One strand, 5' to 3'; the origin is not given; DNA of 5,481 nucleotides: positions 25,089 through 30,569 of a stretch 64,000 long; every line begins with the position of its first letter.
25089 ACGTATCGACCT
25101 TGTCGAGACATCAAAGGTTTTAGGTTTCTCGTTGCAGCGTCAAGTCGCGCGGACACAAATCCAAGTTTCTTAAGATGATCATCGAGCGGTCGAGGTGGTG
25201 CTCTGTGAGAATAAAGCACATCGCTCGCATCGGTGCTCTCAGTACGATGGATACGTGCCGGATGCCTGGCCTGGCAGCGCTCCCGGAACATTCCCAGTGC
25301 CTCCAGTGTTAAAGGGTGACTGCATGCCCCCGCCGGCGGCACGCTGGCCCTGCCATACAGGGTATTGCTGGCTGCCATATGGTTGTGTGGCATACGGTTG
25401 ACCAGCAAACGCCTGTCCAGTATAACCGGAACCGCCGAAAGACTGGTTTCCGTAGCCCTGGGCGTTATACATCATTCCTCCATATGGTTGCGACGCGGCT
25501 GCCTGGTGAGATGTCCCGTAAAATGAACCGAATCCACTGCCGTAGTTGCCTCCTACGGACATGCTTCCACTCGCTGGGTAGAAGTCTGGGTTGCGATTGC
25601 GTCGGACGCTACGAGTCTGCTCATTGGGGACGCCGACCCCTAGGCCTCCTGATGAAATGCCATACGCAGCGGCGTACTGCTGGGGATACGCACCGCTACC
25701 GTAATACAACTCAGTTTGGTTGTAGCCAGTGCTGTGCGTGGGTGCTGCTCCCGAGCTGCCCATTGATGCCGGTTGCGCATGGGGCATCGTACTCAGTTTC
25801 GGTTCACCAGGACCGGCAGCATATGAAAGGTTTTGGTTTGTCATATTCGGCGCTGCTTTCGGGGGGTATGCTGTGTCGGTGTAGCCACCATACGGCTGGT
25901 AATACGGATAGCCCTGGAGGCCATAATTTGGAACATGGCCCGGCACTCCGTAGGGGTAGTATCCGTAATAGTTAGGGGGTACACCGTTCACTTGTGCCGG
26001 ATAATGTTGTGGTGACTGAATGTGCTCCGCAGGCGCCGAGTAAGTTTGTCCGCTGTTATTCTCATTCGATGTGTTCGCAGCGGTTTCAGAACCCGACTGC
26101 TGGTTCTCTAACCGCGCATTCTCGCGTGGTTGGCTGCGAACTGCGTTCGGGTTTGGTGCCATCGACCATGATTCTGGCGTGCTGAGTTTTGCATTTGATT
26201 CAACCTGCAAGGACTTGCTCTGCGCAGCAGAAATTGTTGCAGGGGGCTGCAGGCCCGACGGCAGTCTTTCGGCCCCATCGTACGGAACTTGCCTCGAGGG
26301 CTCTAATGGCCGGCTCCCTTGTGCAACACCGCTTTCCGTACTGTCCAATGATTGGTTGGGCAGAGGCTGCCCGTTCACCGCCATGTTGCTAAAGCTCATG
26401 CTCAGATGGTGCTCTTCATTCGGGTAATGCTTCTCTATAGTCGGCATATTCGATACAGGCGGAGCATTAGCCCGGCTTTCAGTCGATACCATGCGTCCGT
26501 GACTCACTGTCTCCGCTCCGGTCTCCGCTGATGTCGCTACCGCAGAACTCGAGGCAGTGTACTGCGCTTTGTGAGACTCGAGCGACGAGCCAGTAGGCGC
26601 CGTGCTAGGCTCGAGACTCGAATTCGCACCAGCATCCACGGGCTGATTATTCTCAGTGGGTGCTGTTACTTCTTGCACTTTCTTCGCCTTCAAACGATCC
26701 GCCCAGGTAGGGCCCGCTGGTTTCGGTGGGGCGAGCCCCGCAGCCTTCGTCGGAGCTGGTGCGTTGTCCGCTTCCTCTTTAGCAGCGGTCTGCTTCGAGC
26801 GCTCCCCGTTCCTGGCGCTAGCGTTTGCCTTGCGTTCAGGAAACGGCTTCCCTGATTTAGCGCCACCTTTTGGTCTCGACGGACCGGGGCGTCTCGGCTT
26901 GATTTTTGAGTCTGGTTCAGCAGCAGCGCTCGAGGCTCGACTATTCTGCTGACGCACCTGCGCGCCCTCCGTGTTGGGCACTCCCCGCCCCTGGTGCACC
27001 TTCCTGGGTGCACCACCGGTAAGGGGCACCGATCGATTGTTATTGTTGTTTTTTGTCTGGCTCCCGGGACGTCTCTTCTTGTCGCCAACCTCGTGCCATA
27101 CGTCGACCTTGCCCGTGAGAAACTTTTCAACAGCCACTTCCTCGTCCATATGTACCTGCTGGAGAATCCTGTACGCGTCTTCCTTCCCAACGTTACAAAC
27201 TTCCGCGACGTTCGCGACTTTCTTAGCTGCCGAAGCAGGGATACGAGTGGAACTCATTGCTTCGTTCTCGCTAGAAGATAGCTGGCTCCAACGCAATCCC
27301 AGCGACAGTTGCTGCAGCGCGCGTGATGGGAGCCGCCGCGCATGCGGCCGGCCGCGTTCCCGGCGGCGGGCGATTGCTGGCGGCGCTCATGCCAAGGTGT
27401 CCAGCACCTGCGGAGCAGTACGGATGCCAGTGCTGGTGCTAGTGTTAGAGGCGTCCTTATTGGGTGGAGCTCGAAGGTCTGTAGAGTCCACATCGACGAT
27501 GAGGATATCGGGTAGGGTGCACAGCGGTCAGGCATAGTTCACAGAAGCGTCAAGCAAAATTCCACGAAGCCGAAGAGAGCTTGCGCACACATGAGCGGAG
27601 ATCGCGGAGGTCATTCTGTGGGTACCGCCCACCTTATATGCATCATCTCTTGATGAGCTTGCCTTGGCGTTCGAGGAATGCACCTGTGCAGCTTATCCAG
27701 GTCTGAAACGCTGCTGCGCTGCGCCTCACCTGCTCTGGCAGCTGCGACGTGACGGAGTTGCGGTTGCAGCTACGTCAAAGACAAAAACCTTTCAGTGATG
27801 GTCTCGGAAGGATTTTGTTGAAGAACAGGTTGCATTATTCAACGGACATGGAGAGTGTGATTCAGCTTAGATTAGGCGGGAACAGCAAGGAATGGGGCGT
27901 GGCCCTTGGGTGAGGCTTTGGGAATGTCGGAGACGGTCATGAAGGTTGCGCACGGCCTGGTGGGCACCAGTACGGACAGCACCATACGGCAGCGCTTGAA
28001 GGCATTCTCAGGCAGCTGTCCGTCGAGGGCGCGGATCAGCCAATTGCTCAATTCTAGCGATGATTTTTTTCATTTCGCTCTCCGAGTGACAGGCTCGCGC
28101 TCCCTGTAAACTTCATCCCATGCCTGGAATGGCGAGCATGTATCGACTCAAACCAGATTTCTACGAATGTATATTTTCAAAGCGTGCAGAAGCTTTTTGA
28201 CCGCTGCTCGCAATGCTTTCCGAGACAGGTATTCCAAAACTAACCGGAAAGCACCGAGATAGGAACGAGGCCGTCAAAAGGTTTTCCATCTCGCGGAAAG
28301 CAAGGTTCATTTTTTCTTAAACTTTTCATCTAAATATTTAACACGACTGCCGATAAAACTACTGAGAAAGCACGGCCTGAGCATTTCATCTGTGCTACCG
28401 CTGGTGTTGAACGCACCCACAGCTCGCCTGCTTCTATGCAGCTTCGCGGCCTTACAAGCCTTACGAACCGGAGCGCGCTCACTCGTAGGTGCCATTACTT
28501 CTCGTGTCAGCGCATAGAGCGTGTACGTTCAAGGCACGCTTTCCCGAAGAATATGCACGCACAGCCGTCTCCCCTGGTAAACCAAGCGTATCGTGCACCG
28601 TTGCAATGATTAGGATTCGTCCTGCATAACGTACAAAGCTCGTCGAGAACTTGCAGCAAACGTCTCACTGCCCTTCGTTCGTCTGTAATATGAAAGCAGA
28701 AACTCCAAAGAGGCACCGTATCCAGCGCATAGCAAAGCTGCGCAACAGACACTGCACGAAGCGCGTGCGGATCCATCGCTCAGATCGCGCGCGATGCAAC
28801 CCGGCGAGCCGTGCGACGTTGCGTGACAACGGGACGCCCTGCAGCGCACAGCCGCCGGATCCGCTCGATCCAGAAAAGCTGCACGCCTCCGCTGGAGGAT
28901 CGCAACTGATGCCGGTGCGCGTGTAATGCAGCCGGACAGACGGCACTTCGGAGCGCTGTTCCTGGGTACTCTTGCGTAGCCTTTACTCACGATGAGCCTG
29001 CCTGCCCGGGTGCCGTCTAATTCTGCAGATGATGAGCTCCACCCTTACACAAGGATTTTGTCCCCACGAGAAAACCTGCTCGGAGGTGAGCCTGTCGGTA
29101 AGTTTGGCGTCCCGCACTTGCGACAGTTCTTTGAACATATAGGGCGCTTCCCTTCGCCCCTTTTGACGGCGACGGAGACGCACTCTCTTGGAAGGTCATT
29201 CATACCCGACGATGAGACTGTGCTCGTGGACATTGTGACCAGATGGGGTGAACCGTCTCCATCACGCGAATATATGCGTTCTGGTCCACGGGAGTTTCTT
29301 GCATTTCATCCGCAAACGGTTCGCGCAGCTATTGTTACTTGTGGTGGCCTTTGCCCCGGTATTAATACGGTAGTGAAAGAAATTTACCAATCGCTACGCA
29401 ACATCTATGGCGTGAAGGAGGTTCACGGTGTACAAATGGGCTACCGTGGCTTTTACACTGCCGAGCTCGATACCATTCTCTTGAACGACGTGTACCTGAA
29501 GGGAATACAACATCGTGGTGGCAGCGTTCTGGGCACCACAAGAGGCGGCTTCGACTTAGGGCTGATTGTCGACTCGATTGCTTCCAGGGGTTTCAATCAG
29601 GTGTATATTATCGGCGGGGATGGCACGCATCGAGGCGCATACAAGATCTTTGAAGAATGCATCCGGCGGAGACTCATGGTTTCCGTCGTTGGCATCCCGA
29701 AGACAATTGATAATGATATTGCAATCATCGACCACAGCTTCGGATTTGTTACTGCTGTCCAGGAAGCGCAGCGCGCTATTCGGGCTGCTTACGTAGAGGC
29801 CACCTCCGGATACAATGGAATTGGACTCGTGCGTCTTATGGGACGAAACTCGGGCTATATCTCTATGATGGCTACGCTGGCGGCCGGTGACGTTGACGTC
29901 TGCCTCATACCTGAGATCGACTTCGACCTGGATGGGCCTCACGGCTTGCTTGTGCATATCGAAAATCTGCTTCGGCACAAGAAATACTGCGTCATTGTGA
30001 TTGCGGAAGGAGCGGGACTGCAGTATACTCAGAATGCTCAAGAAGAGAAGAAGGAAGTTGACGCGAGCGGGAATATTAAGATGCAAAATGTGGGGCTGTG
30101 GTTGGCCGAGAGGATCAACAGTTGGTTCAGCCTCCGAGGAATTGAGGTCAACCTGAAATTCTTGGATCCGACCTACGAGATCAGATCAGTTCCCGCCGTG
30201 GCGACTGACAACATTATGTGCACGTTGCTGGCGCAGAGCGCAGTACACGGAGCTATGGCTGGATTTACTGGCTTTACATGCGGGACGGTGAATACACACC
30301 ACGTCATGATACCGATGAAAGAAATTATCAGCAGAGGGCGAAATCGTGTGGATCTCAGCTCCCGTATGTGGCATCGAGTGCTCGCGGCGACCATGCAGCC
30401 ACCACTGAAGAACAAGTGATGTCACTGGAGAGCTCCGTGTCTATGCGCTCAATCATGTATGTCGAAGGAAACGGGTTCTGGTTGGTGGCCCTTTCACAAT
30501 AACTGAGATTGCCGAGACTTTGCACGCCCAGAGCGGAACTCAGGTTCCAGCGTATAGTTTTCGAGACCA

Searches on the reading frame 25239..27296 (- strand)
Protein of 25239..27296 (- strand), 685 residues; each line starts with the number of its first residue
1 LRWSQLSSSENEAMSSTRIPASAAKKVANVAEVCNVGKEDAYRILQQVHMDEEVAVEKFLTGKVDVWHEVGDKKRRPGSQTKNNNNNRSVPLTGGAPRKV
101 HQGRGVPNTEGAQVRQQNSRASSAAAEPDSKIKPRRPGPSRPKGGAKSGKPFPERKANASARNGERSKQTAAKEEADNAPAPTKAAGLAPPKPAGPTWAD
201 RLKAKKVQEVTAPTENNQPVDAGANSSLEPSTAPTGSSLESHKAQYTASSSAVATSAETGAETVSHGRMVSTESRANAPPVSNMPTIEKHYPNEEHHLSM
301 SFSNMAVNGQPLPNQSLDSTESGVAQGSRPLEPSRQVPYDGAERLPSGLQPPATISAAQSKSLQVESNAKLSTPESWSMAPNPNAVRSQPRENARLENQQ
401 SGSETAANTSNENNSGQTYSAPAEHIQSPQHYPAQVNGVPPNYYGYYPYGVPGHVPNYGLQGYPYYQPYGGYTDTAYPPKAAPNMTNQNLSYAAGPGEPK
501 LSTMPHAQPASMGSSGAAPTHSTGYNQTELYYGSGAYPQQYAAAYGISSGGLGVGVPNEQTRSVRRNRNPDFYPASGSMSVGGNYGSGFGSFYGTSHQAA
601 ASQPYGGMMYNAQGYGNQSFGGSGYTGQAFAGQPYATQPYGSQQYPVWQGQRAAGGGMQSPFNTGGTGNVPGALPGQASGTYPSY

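Call 51: search_protein_families(library=pfam, proteins=[window:25239-27296:-], max_evalue=0.001)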
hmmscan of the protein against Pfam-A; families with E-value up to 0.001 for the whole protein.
window:25239-27296:- (685 aa): 1 family
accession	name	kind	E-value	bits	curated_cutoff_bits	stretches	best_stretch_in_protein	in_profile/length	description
PF06972.17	GIP1_N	-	0.0009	19.8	26.4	0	19-74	1-55/60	GBF-interacting protein 1 N-terminal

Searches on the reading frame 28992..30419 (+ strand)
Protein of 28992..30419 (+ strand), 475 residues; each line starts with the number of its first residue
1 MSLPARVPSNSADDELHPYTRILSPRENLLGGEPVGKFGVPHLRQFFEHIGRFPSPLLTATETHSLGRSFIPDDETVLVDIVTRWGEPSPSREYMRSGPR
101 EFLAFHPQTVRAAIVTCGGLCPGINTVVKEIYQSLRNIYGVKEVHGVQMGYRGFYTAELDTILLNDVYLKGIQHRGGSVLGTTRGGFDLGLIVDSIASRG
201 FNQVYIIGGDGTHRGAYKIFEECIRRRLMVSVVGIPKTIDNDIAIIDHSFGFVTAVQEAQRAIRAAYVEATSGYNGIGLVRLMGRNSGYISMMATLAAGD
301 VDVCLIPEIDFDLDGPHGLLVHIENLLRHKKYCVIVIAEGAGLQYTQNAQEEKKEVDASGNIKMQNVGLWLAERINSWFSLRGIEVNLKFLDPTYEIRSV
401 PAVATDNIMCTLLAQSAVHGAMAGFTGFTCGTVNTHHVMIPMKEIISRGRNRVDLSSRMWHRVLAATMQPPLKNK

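Call 51: search_protein_families(library=pfam, proteins=[window:28992-30419:+], max_evalue=0.001)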
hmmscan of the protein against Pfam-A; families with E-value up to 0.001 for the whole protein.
window:28992-30419:+ (475 aa): 1 family
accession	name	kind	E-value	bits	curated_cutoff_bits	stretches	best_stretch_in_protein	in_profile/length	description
PF00365.25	PFK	-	2.1e-54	185.2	30.9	1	111-419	1-275/277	Phosphofructokinase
